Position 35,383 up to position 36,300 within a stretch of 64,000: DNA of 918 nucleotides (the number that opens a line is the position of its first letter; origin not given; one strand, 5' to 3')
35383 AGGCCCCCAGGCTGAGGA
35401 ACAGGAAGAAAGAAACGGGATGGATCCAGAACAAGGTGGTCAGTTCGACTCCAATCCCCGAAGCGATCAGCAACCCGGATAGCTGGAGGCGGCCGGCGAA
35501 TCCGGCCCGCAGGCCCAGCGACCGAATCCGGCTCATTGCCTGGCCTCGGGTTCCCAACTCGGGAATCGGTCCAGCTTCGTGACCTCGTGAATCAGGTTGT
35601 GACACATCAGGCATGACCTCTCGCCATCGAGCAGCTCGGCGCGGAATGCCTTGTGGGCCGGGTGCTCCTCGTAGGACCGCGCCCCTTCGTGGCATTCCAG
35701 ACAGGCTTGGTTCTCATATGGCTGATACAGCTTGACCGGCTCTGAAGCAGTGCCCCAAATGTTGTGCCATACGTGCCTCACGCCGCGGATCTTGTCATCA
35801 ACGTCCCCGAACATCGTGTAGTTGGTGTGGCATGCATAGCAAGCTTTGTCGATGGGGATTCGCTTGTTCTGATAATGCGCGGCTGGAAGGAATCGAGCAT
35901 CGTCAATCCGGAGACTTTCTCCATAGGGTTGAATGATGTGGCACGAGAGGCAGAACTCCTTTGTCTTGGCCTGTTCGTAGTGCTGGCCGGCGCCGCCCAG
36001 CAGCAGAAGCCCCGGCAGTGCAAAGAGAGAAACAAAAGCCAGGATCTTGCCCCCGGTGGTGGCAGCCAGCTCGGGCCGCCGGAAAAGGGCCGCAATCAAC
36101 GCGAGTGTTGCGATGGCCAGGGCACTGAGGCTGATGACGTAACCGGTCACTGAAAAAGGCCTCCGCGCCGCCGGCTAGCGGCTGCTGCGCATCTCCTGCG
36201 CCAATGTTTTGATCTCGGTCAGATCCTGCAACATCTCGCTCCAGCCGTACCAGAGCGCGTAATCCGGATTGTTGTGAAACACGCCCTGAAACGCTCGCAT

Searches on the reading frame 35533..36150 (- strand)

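Call 15: search_protein_families(library=pfam, proteins=[window:35533-36150:-], max_evalue=0.01)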
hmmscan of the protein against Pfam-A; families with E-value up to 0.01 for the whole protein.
window:35533-36150:- (205 aa): 5 families
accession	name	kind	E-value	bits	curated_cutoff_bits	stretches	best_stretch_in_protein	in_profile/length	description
PF03264.19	Cytochrom_NNT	-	4.4e-14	53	24.1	1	36-189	8-170/174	NapC/NirT cytochrome c family, N-terminal region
PF14522.11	Cytochrome_C7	-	3.4e-07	30.4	24.8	1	146-186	12-50/67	Cytochrome c7 and related cytochrome c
PF14537.11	Cytochrom_c3_2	-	4.5e-05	24.3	25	1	142-186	21-66/79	Cytochrome c3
PF22113.1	Mtrc-MtrF_II-IV_dom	-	6.1e-05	23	30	1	62-166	79-175/176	Outer membrane cytochrome MtrC/MtrF-like, domains II/IV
PF09699.15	Paired_CXXCH_1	-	0.00015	21.8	20.6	0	141-157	23-39/41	Doubled CXXCH motif (Paired_CXXCH_1)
